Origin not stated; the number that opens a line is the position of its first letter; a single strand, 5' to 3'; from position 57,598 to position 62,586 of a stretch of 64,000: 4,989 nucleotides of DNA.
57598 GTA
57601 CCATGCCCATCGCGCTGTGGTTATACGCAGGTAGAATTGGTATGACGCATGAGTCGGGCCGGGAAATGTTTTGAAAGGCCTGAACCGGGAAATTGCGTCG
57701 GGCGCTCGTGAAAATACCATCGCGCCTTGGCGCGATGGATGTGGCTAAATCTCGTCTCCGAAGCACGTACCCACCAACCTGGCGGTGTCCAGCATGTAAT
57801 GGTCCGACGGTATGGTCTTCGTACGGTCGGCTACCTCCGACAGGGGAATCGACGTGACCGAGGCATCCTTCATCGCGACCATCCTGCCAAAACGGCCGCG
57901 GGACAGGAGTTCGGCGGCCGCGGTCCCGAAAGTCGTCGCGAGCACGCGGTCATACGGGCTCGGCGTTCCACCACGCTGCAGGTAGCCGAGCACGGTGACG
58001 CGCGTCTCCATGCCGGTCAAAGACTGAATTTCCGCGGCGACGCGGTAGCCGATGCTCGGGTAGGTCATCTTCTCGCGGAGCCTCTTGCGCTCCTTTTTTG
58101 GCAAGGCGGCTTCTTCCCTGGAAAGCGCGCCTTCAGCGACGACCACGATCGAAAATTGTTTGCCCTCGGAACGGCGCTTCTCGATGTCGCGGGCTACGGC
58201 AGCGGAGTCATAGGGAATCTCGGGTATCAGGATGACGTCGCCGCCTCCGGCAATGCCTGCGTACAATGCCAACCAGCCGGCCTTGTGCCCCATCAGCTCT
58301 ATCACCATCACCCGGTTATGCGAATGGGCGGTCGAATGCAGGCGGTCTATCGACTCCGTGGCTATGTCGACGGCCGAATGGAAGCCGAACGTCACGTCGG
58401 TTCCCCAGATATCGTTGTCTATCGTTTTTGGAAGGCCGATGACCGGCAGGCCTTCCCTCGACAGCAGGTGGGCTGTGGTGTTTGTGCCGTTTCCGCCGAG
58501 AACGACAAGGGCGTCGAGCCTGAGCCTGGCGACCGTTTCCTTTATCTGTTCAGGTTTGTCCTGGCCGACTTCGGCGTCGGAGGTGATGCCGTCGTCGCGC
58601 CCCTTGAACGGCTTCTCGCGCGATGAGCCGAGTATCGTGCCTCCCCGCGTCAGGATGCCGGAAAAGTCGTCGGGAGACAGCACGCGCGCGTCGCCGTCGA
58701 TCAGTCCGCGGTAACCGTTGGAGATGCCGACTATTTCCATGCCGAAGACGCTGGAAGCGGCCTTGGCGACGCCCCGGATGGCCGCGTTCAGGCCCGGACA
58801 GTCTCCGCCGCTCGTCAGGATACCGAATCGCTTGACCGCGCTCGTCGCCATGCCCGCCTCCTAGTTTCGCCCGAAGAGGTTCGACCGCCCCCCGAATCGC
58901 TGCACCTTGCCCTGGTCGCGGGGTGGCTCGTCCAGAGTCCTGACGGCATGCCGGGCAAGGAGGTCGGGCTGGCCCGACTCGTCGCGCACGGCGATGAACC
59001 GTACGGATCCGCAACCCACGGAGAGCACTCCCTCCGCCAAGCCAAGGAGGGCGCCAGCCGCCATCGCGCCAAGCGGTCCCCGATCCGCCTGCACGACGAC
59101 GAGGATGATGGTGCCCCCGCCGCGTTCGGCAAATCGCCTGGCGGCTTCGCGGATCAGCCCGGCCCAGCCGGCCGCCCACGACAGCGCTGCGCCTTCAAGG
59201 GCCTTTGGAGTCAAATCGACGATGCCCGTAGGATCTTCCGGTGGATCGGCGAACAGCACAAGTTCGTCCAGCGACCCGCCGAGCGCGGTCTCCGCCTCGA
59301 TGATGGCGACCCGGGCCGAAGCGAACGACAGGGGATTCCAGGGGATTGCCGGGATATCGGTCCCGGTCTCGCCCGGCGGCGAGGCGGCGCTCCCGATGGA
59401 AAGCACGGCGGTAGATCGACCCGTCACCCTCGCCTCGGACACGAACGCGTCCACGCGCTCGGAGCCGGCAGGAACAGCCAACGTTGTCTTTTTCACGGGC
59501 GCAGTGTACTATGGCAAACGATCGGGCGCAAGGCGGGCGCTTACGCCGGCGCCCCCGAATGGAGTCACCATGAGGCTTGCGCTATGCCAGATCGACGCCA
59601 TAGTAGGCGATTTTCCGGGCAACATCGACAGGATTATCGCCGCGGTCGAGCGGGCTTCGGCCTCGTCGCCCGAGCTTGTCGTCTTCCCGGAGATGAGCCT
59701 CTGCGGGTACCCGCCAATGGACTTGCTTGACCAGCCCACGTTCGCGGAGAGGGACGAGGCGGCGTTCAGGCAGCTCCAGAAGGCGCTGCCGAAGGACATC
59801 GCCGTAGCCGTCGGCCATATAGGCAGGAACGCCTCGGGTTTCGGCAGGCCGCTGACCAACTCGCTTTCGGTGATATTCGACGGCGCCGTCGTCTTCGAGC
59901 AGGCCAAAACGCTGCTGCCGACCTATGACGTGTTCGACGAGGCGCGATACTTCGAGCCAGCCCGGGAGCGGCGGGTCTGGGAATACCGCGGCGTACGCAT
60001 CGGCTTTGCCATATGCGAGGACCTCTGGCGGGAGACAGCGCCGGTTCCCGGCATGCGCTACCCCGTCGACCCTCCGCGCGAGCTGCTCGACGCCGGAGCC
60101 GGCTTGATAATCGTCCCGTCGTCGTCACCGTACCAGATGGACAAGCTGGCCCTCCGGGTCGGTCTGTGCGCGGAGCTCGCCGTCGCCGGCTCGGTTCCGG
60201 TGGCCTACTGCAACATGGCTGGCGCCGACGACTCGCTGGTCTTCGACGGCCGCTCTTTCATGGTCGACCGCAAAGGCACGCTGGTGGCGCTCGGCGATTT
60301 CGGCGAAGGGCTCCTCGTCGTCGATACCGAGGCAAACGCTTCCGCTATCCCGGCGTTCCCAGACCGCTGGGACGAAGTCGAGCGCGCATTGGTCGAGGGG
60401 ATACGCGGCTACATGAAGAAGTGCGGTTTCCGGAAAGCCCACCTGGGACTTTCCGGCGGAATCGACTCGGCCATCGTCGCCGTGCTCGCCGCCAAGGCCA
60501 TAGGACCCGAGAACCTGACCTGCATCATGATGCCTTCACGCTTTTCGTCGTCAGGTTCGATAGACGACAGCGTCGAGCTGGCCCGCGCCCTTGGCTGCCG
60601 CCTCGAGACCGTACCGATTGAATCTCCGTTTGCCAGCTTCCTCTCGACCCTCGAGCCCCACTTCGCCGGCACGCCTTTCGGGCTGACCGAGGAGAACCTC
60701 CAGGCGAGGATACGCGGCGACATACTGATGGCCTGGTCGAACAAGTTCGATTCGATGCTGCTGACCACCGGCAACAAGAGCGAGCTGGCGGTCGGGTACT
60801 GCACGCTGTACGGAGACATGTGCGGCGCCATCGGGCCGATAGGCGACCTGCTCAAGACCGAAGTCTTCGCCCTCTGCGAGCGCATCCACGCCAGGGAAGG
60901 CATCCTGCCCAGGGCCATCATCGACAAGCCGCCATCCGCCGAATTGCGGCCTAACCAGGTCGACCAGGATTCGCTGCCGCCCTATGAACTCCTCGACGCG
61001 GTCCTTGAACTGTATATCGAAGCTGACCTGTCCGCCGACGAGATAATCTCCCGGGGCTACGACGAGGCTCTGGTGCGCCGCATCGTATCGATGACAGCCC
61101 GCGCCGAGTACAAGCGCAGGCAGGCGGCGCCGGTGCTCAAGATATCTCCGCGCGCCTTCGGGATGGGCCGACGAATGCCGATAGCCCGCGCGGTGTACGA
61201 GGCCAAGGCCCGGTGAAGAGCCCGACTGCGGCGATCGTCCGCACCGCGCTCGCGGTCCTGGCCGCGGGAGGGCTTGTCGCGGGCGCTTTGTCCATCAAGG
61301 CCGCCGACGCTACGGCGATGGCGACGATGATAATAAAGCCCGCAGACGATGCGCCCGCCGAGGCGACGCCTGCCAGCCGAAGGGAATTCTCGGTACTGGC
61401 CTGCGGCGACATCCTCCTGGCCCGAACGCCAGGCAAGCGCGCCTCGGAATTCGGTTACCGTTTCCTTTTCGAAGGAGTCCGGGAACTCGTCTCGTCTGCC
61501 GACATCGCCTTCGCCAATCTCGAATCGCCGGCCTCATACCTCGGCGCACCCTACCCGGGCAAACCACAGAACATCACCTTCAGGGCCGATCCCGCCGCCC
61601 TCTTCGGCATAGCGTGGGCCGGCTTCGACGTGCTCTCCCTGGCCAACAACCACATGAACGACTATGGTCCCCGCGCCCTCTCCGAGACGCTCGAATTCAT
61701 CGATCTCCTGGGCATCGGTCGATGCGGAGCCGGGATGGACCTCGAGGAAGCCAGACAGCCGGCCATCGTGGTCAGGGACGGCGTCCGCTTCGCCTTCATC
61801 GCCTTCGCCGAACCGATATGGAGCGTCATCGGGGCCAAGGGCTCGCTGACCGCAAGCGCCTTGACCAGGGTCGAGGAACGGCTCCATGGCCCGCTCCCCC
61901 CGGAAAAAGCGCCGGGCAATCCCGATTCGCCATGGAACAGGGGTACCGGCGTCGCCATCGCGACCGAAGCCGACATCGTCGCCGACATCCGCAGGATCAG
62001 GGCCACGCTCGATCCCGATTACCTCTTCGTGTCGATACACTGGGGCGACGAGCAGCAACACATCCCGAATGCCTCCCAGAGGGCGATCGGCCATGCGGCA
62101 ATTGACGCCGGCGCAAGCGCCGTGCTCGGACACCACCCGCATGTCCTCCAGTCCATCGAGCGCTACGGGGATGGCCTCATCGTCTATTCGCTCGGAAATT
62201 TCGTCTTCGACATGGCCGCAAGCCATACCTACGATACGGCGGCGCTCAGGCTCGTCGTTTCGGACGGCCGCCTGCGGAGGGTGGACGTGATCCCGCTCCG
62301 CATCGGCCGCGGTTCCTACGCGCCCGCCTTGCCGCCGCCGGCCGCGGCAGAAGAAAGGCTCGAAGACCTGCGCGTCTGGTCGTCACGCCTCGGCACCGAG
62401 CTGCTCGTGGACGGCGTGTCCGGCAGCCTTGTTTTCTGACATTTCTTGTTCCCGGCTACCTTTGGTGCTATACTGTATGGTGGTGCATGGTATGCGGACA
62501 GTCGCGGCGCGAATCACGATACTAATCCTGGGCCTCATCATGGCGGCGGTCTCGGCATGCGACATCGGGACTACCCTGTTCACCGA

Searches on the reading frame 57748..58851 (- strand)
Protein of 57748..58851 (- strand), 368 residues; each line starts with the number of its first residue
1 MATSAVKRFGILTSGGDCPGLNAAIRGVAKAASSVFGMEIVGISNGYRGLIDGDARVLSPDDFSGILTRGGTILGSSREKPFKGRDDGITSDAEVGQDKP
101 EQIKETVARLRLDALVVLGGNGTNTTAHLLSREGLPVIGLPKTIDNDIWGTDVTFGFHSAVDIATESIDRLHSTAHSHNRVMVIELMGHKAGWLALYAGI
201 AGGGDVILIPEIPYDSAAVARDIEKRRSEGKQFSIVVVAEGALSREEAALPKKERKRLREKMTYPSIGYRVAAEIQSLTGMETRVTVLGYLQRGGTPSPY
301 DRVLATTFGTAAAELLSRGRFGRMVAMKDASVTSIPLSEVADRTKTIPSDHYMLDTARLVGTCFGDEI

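Call 44: search_protein_families(library=pfam, proteins=[window:57748-58851:-], max_evalue=0.0001)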
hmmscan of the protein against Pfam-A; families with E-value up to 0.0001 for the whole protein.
window:57748-58851:- (368 aa): 1 family
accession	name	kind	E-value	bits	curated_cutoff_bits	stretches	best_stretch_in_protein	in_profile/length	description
PF00365.25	PFK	-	3.9e-106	354.9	30.9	1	8-316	1-277/277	Phosphofructokinase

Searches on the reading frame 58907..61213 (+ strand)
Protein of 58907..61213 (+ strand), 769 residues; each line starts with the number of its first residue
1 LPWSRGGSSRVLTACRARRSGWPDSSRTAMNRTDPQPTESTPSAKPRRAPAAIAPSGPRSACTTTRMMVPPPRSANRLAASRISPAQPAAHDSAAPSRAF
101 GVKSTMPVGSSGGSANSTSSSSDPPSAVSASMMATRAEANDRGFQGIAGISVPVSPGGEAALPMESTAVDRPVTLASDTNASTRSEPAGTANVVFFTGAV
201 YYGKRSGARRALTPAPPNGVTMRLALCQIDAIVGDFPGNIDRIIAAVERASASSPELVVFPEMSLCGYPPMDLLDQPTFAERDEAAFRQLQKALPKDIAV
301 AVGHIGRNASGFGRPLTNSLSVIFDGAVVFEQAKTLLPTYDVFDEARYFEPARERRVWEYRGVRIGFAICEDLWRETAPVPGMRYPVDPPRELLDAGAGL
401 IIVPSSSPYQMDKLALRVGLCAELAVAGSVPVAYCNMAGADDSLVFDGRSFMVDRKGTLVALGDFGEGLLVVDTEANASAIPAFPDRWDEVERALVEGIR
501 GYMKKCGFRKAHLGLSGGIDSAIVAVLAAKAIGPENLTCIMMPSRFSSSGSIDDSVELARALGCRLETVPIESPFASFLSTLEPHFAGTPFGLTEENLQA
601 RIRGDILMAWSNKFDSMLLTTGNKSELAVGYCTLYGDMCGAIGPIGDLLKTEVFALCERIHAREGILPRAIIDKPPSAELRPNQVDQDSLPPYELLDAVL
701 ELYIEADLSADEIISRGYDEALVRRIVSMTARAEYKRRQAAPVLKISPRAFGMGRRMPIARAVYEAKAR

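Call 44: search_protein_families(library=pfam, proteins=[window:58907-61213:+], max_evalue=0.0001)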
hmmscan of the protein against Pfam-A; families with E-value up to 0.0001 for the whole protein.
window:58907-61213:+ (769 aa): 2 families
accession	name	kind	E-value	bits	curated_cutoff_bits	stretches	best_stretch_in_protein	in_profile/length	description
PF02540.23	NAD_synthase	-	4.5e-72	242.5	21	1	494-740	4-242/242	NAD synthase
PF00795.27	CN_hydrolase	-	9e-19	68.2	23.2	1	223-474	1-246/256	Carbon-nitrogen hydrolase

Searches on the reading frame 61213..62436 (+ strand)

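Call 44: search_protein_families(library=pfam, proteins=[window:61213-62436:+], max_evalue=0.0001)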
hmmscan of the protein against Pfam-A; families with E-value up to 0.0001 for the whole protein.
window:61213-62436:+ (408 aa): 1 family
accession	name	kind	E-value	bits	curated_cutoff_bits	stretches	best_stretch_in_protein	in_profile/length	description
PF09587.15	PGA_cap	-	4.9e-70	236.4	27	1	61-333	2-254/255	Bacterial capsule synthesis protein PGA_cap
